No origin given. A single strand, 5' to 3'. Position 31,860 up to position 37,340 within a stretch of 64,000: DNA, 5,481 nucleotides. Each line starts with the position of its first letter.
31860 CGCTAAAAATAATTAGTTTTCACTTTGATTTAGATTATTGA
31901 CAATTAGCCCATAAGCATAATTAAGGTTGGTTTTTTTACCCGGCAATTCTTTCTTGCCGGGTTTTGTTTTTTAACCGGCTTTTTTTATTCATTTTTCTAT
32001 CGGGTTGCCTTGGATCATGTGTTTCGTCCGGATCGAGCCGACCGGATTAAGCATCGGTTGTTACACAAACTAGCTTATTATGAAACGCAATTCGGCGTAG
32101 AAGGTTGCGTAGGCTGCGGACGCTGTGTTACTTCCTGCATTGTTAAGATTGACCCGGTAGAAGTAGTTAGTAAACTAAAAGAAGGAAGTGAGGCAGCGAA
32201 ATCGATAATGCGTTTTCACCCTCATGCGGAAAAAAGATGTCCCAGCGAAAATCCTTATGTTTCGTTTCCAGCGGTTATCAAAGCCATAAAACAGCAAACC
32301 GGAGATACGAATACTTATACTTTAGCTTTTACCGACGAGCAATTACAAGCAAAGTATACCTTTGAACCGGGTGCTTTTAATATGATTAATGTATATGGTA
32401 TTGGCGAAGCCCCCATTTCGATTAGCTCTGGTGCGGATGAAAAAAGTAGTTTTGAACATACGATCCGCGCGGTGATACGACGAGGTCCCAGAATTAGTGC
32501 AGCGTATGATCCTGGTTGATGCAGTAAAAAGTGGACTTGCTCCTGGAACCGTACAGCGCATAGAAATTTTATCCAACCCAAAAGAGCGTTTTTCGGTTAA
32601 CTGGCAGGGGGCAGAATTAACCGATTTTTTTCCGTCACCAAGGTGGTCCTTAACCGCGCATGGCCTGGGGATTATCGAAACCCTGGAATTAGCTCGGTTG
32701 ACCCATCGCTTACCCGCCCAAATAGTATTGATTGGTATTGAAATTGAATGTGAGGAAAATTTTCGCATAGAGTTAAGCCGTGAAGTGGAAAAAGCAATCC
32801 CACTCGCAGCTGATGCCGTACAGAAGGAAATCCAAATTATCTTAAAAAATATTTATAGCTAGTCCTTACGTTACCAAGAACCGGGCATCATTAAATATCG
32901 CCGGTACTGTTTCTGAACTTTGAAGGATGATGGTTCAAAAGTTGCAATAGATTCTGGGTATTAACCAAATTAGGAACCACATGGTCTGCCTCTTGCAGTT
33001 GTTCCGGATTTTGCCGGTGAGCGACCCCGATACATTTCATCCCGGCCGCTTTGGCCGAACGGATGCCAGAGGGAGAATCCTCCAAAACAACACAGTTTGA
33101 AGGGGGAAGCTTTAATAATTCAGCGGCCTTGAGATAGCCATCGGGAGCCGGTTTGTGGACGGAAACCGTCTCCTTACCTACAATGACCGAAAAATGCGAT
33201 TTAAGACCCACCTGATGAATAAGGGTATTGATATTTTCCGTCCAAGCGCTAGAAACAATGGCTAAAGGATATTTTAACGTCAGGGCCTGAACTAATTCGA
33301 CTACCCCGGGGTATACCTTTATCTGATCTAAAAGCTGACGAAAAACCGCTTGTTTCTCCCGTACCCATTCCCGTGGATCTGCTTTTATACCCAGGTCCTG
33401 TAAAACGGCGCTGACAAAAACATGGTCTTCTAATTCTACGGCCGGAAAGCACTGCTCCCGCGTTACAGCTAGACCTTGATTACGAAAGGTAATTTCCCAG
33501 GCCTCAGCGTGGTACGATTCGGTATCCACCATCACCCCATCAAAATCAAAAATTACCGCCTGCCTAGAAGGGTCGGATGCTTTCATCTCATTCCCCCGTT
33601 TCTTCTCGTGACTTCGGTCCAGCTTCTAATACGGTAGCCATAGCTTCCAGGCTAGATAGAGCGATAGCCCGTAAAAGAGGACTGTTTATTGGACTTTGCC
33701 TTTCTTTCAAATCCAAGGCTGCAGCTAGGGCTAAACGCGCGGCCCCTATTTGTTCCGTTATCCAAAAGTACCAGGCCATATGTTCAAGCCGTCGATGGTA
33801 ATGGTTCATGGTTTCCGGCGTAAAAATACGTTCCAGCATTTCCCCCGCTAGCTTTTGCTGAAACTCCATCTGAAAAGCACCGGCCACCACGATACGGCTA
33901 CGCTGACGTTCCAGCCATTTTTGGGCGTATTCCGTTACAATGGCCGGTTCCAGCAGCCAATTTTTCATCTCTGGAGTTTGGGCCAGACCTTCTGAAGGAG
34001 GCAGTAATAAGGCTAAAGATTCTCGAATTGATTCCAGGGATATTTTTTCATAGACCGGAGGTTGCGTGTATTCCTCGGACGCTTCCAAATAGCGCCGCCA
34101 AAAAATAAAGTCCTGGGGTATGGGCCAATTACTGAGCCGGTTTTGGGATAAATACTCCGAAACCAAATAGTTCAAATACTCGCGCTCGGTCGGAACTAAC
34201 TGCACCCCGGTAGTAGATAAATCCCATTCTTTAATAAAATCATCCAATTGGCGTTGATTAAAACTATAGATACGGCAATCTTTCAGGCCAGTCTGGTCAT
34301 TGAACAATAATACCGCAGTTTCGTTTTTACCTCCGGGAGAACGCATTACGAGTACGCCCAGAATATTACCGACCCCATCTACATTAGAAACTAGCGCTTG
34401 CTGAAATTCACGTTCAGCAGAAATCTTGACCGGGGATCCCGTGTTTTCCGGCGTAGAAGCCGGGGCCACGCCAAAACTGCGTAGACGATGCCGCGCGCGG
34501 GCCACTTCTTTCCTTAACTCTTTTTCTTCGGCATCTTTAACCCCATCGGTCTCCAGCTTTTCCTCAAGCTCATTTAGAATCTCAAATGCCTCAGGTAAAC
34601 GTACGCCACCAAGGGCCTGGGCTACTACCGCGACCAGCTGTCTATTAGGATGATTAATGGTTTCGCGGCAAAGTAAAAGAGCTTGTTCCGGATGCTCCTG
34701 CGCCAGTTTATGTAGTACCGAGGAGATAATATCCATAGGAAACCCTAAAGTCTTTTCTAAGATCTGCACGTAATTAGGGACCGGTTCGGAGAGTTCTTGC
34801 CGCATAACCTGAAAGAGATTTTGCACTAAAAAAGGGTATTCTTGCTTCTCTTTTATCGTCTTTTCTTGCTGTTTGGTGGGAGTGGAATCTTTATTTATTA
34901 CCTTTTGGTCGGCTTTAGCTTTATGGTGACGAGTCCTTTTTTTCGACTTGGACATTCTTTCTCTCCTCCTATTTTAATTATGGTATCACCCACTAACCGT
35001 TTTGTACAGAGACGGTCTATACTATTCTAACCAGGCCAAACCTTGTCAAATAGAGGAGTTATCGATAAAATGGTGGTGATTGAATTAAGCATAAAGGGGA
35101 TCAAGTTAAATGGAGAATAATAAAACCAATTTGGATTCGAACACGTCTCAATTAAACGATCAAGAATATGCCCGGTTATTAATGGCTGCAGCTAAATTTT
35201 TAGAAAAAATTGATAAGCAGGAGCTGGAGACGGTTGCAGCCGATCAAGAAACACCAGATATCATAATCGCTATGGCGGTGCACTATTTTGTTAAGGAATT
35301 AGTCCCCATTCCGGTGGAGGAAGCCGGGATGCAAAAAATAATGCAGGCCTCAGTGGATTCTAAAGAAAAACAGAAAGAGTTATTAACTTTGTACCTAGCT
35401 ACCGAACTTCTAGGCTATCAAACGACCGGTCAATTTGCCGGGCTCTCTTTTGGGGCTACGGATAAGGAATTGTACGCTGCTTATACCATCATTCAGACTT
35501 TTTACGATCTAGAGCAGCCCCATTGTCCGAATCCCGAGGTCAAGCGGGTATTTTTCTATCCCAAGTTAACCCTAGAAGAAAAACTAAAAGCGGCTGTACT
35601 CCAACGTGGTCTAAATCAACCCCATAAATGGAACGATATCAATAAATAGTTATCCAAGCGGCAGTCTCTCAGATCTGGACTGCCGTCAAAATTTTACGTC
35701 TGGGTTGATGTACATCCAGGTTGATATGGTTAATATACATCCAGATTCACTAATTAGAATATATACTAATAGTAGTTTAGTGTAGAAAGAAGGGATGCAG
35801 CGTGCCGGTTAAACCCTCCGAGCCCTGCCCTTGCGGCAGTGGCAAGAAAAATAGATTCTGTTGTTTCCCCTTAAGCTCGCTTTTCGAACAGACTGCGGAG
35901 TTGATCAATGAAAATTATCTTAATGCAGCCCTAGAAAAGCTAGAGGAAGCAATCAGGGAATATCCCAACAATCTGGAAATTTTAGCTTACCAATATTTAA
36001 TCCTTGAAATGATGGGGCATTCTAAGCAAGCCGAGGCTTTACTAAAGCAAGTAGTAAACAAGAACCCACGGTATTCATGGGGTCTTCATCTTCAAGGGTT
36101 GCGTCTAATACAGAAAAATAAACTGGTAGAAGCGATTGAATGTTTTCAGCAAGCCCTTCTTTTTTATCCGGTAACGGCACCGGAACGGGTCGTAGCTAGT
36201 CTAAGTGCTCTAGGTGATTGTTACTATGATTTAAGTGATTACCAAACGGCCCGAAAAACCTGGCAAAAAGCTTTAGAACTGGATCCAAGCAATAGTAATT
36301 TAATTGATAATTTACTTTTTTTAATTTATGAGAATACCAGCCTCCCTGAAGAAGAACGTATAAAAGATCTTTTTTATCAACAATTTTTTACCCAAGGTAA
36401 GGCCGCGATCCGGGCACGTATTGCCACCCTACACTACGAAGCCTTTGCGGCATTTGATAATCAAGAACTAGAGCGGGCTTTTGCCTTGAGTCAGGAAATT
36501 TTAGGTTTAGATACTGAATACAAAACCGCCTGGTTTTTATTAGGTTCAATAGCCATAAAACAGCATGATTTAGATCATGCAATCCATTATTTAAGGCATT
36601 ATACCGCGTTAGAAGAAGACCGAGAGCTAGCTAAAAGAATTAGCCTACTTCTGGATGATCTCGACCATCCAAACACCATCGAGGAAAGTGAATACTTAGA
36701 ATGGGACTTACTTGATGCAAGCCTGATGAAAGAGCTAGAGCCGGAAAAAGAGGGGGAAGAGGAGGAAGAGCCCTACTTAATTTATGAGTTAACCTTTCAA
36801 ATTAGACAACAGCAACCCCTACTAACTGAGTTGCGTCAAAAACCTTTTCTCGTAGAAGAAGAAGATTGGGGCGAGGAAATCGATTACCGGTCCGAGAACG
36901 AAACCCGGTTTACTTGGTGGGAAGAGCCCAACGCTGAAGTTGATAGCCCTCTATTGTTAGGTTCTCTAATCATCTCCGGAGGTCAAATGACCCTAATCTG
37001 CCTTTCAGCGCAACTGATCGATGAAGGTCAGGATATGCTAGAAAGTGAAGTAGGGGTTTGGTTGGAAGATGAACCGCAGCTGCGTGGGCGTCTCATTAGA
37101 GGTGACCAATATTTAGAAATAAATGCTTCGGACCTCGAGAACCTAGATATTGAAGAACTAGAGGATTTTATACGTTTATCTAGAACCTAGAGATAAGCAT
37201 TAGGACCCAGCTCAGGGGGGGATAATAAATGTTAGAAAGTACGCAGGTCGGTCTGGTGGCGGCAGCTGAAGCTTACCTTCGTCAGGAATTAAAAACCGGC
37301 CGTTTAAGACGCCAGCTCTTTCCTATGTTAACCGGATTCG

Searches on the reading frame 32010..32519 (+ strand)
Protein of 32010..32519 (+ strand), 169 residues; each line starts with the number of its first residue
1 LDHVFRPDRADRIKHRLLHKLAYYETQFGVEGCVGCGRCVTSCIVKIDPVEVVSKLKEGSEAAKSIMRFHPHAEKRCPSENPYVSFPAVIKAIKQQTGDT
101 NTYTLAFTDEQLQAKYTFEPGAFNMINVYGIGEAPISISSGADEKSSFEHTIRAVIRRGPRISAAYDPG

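Call 45: search_protein_families(library=ncbifam, proteins=[window:32010-32519:+], max_evalue=0.00001)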
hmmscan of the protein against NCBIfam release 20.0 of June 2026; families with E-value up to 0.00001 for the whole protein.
window:32010-32519:+ (169 aa): 6 families
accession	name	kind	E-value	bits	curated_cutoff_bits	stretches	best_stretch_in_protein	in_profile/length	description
NF006220.0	PRK08345.1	subfamily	1e-13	51.2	395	1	78-157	3-82/294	cytochrome-c3 hydrogenase subunit gamma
NF040830.1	sulfhyd_ShyC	equivalog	1.8e-12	47.1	600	1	81-157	2-77/288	NAD(P)-dependent hydrogenase/sulfhydrogenase 2 subunit gamma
NF040835.1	sulfhyd_HydG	equivalog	9.1e-11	41.5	650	1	75-157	7-89/292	NADPH-dependent hydrogenase/sulfhydrogenase 1 subunit gamma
TIGR02910.1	sulfite_red_A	equivalog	1.5e-10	40.9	323.15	1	3-58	273-328/334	anaerobic sulfite reductase subunit AsrA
NF040829.1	sulfhyd_ShyB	equivalog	4e-09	35.9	690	1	3-59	278-332/334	NAD(P)-dependent hydrogenase/sulfhydrogenase 2 subunit beta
NF040833.1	sulfhyd_HydB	equivalog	2e-08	33.5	750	1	2-55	282-334/367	NADPH-dependent hydrogenase/sulfhydrogenase 1 subunit beta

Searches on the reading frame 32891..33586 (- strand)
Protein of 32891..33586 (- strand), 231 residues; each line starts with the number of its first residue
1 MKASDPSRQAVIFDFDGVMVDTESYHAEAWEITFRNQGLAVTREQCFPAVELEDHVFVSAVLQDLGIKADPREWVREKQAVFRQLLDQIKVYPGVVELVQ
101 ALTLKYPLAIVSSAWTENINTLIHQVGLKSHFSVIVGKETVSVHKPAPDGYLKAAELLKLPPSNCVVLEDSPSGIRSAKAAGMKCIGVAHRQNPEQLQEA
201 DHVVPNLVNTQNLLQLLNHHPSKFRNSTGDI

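Call 45: search_protein_families(library=ncbifam, proteins=[window:32891-33586:-], max_evalue=0.00001)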
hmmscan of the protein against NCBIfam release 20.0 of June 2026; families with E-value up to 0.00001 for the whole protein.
window:32891-33586:- (231 aa): 31 families (the best 25 are shown)
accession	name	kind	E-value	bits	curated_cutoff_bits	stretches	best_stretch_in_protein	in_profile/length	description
TIGR02009.1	PGMB-YQAB-SF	subfamily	3.3e-37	128.5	153.35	1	9-188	2-186/186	beta-phosphoglucomutase family hydrolase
TIGR01990.1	bPGM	equivalog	2.6e-31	109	189.4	1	9-188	2-186/187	beta-phosphoglucomutase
NF008000.0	PRK10725.1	equivalog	6.1e-31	108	215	1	9-188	6-185/188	fructose-1-phosphate/6-phosphogluconate phosphatase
NF008087.0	PRK10826.1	equivalog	3.8e-24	85.5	191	1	8-201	7-206/222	hexitol phosphatase HxpB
TIGR01509.1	HAD-SF-IA-v3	subfamily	5.1e-23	82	29.4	1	63-188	36-154/154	HAD-IA family hydrolase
NF008610.0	PRK11587.1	equivalog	1.2e-21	77.1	282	1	10-209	5-202/219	sugar phosphatase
NF009695.0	PRK13222.1-2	equivalog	6.4e-21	74.9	225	1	8-215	6-223/226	phosphoglycolate phosphatase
NF053653.1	InDiPhoBT2121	equivalog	1.4e-20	73.8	245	1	9-192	2-190/216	inorganic diphosphatase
TIGR01449.2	PGP_bact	equivalog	3.1e-20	72.6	180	1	11-213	1-212/213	phosphoglycolate phosphatase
TIGR01454.1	AHBA_synth_RP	hypoth_equivalog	2e-19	70.1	246.65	1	11-201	1-187/205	AHBA synthesis associated protein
NF009804.0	PRK13288.1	equivalog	2.5e-19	69.6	218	1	9-199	4-193/215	pyrophosphatase PpaX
NF009697.0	PRK13222.1-4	equivalog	4.3e-16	58.9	327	1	9-216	8-221/232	phosphoglycolate phosphatase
TIGR02253.1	CTE7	subfamily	4.7e-16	59.2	169.75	1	10-200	4-204/221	TIGR02253 family HAD-type hydrolase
NF007854.0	PRK10563.1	equivalog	1.3e-15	57.7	211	1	9-187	5-184/221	6-phosphogluconate phosphatase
NF046057.1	bifunc_MtlD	equivalog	6.9e-15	54.5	800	1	124-197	127-200/683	bifunctional mannitol-1-phosphate dehydrogenase/phosphatase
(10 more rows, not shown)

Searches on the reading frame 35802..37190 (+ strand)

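Call 59: search_protein_families(library=ncbifam, proteins=[window:35802-37190:+], max_evalue=1e-30)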
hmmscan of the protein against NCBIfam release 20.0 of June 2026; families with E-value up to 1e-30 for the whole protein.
window:35802-37190:+ (462 aa): 0 families

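Call 61: search_protein_families(library=pfam, proteins=[window:35802-37190:+], max_evalue=1e-8)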
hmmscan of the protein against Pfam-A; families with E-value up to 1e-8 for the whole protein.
window:35802-37190:+ (462 aa): 8 families
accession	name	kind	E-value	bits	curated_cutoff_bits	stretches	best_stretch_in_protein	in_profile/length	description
PF07719.23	TPR_2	-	1.2e-19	69.2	27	0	133-164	3-34/34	Tetratricopeptide repeat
PF00515.34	TPR_1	-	2.9e-14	52.6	27.8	0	133-164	3-34/34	Tetratricopeptide repeat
PF14559.12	TPR_19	-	4.4e-12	46.6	25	0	40-90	7-57/68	Tetratricopeptide repeat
PF13424.12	TPR_12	-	5.5e-11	43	30.1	0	107-161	18-75/77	Tetratricopeptide repeat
PF13181.12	TPR_8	-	5.9e-11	42.1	25.7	0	134-164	4-34/34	Tetratricopeptide repeat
PF23914.1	TPR_CcmH_CycH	-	7.4e-11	42.6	42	0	38-123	64-152/158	Cytochrome c-type biogenesis protein H TPR domain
PF13414.12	TPR_11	-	3.6e-10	39.8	26.8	0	138-164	1-27/42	TPR repeat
PF13428.12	TPR_14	-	4.4e-09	36.6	23.5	0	135-167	5-37/44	Tetratricopeptide repeat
